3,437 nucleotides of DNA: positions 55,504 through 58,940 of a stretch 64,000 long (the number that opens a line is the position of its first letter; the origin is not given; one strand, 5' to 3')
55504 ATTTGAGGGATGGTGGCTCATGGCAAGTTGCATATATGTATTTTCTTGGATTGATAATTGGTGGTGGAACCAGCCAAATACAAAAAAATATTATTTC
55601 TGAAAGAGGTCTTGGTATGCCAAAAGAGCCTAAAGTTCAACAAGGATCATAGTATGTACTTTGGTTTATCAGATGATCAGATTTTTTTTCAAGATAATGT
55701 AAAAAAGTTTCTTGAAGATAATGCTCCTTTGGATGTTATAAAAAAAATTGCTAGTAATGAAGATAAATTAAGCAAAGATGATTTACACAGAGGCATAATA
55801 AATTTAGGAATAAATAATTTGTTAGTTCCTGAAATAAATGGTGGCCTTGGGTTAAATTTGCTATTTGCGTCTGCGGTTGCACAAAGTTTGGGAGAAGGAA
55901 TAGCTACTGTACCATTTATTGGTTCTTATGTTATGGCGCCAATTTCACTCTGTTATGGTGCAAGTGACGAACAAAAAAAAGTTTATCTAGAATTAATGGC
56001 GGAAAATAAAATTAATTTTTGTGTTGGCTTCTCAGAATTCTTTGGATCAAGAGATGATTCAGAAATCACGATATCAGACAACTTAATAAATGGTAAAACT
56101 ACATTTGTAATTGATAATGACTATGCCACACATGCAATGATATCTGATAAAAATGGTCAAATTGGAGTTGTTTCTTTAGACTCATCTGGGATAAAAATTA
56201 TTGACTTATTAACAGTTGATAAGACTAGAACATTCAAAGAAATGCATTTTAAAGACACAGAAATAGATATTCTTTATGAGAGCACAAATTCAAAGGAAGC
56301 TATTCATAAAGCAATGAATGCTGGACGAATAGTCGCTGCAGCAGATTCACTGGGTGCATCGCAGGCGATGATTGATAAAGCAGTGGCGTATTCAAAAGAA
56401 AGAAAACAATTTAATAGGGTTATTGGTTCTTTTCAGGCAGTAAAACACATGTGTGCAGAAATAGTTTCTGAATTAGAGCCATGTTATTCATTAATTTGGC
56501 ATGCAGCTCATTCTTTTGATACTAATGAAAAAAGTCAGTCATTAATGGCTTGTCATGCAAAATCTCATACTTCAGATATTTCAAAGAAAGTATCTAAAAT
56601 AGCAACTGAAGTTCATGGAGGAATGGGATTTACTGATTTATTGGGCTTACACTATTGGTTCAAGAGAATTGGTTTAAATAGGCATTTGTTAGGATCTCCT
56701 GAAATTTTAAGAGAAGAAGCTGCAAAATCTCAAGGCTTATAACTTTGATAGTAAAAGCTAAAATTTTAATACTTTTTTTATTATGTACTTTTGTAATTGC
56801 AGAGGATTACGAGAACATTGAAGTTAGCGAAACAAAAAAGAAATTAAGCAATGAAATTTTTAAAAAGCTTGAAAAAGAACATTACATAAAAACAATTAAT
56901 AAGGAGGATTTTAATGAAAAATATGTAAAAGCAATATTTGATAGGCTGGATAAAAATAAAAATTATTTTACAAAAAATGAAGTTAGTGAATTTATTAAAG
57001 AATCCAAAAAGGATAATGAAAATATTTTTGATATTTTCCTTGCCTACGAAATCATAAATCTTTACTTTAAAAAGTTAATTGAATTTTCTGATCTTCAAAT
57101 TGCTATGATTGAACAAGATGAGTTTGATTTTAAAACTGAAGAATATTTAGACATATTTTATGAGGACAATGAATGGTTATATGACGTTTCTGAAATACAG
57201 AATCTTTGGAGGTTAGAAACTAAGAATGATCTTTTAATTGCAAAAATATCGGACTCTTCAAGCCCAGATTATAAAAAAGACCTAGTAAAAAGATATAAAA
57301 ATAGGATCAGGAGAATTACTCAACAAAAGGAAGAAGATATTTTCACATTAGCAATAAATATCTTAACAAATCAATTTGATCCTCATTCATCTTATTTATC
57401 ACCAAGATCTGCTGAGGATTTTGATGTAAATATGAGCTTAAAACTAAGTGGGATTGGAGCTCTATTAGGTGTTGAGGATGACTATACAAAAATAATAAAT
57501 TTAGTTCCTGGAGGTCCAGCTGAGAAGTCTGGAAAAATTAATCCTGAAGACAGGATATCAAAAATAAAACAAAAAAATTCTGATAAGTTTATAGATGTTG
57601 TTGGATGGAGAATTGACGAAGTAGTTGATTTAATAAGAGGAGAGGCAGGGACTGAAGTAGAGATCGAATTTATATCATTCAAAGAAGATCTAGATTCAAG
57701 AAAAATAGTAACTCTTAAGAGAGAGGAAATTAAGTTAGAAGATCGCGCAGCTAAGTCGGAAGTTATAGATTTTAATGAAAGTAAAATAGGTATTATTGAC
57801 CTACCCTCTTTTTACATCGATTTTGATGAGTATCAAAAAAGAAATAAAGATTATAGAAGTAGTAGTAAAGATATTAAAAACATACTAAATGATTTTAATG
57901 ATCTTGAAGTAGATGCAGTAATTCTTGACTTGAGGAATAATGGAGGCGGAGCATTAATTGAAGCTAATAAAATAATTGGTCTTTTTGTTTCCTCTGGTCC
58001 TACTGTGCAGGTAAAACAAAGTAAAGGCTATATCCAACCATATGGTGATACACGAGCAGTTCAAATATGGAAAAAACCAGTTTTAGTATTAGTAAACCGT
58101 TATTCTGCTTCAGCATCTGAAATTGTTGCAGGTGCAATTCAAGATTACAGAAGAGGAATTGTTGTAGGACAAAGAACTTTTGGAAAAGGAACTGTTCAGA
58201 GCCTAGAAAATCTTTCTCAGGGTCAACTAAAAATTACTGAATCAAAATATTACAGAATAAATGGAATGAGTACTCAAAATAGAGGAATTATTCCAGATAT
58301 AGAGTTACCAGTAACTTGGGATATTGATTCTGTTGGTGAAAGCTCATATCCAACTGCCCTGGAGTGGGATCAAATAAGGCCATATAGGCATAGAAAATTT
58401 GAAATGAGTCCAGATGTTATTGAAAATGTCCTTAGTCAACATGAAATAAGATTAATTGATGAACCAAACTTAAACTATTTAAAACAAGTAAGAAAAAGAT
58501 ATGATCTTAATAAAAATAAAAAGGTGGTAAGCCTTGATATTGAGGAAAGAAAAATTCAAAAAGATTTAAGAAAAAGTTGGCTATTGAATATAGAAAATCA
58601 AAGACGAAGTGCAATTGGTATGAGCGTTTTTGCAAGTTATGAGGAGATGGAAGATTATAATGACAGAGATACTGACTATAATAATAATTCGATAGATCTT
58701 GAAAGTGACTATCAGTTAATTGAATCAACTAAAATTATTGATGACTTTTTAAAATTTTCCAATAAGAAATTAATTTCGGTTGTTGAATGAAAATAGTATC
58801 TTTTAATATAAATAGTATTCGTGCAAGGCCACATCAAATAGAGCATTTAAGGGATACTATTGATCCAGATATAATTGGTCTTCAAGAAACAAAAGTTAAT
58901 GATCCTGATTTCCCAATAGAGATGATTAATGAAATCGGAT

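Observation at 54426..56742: Tandem ACAD pair inside the Atu-like cluster looks like an alpha2beta2 heteromeric acyl-CoA dehydrogenase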

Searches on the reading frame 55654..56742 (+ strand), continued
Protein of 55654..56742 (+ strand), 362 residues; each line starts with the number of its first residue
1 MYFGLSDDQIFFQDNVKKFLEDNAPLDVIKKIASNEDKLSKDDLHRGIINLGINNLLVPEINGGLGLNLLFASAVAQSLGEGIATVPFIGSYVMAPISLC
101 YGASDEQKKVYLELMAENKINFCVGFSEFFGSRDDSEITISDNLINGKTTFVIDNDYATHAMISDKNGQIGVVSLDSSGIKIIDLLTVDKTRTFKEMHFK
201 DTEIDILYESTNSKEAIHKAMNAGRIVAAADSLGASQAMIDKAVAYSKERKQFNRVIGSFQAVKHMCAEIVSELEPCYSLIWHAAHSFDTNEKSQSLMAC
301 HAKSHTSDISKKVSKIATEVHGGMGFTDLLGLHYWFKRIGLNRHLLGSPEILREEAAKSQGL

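Call 54: predict_structure(alignment_id=A1)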
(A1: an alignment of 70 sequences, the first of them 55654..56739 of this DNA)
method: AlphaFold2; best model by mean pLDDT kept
length: 362 residues; sequences in the alignment: 70
mean_pLDDT: 60.8   pTM: 0.63
mean pLDDT of the five models: 60.8, 59.6, 58.8, 54.9, 43.2
residues with pLDDT >= 90: 23; 70-90: 97; 50-70: 114; < 50: 128
segments of 3 or more residues with pLDDT < 50: 1-24, 26-37, 40-88, 130-133, 187-192, 252-258, 322-347
pLDDT, mean of each block of 10 residues (from residue 1): 29 42 44 45 42 29 40 41 38 68 85 70 65 64 87 71 84 91 63 72 91 76 67 62 61 49 67 68 69 76 70 63 43 44 43 65 69
secondary structure, 60 per line:
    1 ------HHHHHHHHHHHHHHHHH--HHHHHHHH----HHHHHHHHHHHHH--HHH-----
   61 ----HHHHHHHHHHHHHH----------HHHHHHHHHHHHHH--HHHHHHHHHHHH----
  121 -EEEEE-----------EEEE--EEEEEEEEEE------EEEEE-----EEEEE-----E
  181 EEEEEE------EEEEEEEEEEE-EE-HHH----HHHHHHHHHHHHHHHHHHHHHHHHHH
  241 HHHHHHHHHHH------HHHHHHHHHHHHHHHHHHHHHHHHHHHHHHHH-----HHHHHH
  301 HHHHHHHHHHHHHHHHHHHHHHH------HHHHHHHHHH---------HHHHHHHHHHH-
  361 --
elements in order: H7-23 H26-33 H38-50 H65-78 H89-102 H105-116 E122-126 E138-141 E144-153 E160-164 E170-174 E180-186 E193-203 H215-251 H258-289 H295-323 H330-339 H349-359
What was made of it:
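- Tried and rejected: The mean pLDDT was 60.8 and the N-domain was below 50 (call 54).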

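Call 55: search_protein_representatives(protein=window:55654-56739:+)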
Query: 362 residues. Proteins with E-value up to 0.001 (for the whole library): 21224; up to 1e-10: 8037; up to 1e-30: 236. The best 150 are listed.
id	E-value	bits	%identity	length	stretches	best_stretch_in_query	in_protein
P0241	4.5e-96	338.7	45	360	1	1-361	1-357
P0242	1.9e-90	320.2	44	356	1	1-361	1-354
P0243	3.0e-87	309.6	42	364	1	1-362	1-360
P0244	3.6e-87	309.4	41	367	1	1-358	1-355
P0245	7.5e-85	301.8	41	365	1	1-361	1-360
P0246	3.6e-82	292.9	44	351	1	1-361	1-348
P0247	6.6e-78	278.9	41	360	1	1-361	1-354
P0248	1.6e-76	274.4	41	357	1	2-361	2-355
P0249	3.6e-75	269.9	38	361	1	1-361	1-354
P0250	4.6e-73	263.0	40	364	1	1-360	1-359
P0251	5.9e-73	262.7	40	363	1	1-361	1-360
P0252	7.9e-72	259.0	39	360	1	1-361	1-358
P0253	2.1e-71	257.6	59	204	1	1-201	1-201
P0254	5.2e-67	243.1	36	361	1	3-361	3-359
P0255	1.9e-66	241.2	36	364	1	1-362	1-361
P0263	1.9e-63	231.4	37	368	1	1-361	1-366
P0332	5.8e-39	150.9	27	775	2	1-348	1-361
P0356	1.1e-35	140.2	29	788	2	4-345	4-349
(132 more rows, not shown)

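Call 56: list_cluster_members(proteins=[P0241, P0242, P0243, P0244, P0245, P0249, P0254, P0263, P0332, P0356])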
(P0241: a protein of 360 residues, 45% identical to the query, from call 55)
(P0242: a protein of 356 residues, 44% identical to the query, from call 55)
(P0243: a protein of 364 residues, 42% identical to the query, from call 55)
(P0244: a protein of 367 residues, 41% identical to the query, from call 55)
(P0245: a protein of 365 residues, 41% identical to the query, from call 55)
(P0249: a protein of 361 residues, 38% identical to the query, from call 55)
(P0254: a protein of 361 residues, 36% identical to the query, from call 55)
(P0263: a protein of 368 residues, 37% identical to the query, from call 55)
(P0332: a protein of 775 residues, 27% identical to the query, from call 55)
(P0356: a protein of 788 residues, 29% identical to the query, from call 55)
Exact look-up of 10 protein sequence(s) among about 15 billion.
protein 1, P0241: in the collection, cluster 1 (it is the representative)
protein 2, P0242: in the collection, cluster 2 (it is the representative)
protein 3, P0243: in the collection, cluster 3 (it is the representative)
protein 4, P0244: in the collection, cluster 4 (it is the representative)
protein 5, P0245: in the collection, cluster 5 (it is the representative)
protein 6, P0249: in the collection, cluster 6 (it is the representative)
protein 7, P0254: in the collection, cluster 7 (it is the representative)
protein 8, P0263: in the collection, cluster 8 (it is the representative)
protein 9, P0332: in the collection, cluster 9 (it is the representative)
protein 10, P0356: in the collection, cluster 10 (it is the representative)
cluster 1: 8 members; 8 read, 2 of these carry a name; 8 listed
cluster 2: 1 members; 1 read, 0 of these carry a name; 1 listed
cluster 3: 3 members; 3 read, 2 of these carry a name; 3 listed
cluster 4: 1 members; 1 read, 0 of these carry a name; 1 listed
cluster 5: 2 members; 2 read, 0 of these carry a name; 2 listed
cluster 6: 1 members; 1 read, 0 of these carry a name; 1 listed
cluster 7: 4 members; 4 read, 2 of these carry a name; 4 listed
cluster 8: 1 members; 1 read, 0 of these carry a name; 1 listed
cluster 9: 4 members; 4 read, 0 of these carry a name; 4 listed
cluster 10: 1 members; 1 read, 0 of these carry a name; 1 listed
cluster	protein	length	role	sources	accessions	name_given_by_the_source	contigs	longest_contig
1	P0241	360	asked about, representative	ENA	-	-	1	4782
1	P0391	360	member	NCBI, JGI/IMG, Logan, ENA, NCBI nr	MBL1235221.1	MAG: acyl-CoA/acyl-ACP dehydrogenase [Rhodobiaceae bacterium] | acyl-CoA/acyl-ACP dehydrogenase [Rhodobiaceae bacterium]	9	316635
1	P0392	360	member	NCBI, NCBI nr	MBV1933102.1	MAG: acyl-CoA/acyl-ACP dehydrogenase [Parvibaculaceae bacterium] | acyl-CoA/acyl-ACP dehydrogenase [Parvibaculaceae bacterium]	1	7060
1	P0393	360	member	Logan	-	-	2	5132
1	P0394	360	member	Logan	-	-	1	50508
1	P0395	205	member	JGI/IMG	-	-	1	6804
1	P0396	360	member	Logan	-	-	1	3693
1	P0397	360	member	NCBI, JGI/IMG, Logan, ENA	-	-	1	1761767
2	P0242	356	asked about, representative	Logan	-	-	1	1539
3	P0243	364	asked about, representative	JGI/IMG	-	-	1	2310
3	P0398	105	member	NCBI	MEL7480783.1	MAG: acyl-CoA dehydrogenase family protein, partial [Pseudomonadota bacterium]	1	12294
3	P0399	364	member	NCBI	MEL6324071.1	MAG: acyl-CoA dehydrogenase family protein [Pseudomonadota bacterium]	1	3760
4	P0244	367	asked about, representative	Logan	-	-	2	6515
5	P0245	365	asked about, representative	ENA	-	-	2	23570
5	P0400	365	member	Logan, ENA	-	-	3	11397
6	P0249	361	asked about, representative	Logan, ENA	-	-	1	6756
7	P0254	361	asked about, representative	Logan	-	-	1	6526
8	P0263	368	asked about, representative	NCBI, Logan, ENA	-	-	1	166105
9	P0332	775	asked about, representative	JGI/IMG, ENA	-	-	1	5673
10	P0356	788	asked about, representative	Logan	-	-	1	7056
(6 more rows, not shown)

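Call 61: fold_search(model_id=the predicted structure, library=pdb)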
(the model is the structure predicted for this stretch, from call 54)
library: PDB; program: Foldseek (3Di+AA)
matches with E <= 10: 521; with E <= 0.001: 320
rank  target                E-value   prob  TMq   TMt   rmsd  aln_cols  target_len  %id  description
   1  4l1f_A                1.6e-13  1.00  0.68  0.65   8.7       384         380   22  Electron transferring flavoprotein of Acidaminococcus fermentans: Towards a mechanism of flavin-based electron bifurca (released 2014-01-15)
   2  3mpj_B                1.7e-13  1.00  0.68  0.63   8.9       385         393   21  Structure of the glutaryl-coenzyme A dehydrogenase (released 2010-08-18)
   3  3mpi_A                1.9e-13  1.00  0.69  0.65   8.9       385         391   21  Structure of the glutaryl-coenzyme A dehydrogenase glutaryl-CoA complex (released 2010-08-18)
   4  3mpj_A                2.3e-13  1.00  0.68  0.64   8.9       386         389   21  Structure of the glutaryl-coenzyme A dehydrogenase (released 2010-08-18)
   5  3mpi_B                2.9e-13  1.00  0.68  0.64   8.9       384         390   21  Structure of the glutaryl-coenzyme A dehydrogenase glutaryl-CoA complex (released 2010-08-18)
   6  4iv6_B                4.0e-13  1.00  0.65  0.62   9.0       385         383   21  X-ray crystal structure of an isovaleryl-CoA dehydrogenase from Mycobacterium smegmatis (released 2013-03-20)
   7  7w0j_E                4.4e-13  1.00  0.68  0.65   8.9       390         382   19  Acyl-CoA dehydrogenase, Tfu_1647 (released 2022-11-23)
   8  8i4p                  6.2e-13  1.00  0.68  0.65   8.7       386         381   19  crystal structure of Acyl-CoA dehydrogenase from Thermobifida fusca (released 2024-01-24)
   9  3mpi_C                7.1e-13  1.00  0.68  0.63   9.0       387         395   21  Structure of the glutaryl-coenzyme A dehydrogenase glutaryl-CoA complex (released 2010-08-18)
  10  4iv6_A                8.2e-13  1.00  0.65  0.62   9.1       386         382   22  X-ray crystal structure of an isovaleryl-CoA dehydrogenase from Mycobacterium smegmatis (released 2013-03-20)
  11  1ws9_A                9.5e-13  1.00  0.67  0.63   6.7       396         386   21  Crystal structure of project ID TT0172 from Thermus thermophilus HB8 (released 2005-10-18)
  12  2dvl_A                1.1e-12  1.00  0.69  0.67   8.3       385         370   18  Crystal structure of project TT0160 from Thermus thermophilus HB8 (released 2007-01-31)
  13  7w0j_F                1.3e-12  1.00  0.67  0.65   8.9       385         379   19  Acyl-CoA dehydrogenase, Tfu_1647 (released 2022-11-23)
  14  1buc_A                1.4e-12  1.00  0.68  0.65   9.2       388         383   20  THREE-DIMENSIONAL STRUCTURE OF BUTYRYL-COA DEHYDROGENASE FROM MEGASPHAERA ELSDENII (released 1995-04-20)
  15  7w0j_B                1.7e-12  1.00  0.67  0.64   8.9       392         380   19  Acyl-CoA dehydrogenase, Tfu_1647 (released 2022-11-23)
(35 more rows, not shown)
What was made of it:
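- On alpha2beta2 heteromeric ACADs (ChsE / IpdE / Scd / PimCD type): The fold search on a poor model was uninformative (calls 54, 61).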

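Call 69: find_related_loci(query=P0241, collection=metagenome_contigs, flank=10000)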
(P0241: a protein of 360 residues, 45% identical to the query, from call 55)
Query P0241 (360 aa) in metagenome_contigs; peptide patterns used: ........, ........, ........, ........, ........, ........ (x = any residue, [..] = any of these).
600 stretches matched a pattern (row limit reached: there are more); 570 encode a relative of the query (tblastn E <= 1e-3); the best 80 are kept; 80 distinct loci.
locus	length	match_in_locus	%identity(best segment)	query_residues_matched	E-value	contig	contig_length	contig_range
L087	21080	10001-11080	98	1-360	0e+0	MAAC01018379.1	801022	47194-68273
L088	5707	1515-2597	65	1-360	1e-158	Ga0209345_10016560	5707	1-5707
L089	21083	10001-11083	63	1-360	1e-151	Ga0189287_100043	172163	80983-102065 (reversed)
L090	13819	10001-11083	63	1-360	1e-151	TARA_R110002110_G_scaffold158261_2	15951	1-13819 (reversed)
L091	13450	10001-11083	63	1-360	1e-151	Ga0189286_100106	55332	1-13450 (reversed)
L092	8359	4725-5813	65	1-360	3e-150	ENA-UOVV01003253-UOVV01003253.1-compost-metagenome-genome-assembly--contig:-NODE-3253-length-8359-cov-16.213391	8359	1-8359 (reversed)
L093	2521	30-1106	63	1-358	7e-158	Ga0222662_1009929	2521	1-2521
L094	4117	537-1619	62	1-360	9e-150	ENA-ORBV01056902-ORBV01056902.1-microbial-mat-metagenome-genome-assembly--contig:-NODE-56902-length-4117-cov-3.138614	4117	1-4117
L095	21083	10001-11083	61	1-358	8e-145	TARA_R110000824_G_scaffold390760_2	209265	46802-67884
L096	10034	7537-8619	63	1-358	2e-144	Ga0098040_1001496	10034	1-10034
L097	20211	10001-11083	62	1-360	2e-143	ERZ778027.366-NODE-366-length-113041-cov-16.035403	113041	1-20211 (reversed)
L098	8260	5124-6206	62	1-360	1e-143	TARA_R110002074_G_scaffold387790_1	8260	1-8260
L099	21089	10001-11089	61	1-360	3e-143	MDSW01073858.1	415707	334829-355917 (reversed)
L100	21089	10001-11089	61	1-360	2e-143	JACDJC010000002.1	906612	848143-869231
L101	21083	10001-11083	61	1-360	5e-142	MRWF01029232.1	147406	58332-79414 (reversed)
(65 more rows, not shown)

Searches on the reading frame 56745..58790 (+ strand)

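Call 49: search_protein_families(library=pfam, proteins=[window:56745-58790:+])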
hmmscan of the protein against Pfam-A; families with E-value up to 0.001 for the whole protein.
window:56745-58790:+ (681 aa): 5 families
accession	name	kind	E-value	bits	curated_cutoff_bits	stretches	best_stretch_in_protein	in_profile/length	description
PF03572.23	Peptidase_S41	-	1.4e-46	158.5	24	1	347-520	1-164/165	Peptidase family S41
PF17804.6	TSP_NTD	-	2.3e-32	113.2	26.4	1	38-221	1-188/188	Tail specific protease N-terminal domain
PF11818.13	DUF3340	-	1.6e-23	84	28.6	1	528-669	4-154/155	C-terminal domain of tail specific protease (DUF3340)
PF00595.29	PDZ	-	4.9e-06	27.3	23.2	1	231-305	7-76/81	PDZ domain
PF17820.7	PDZ_6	-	0.00025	21.2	27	1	253-309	5-52/54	PDZ domain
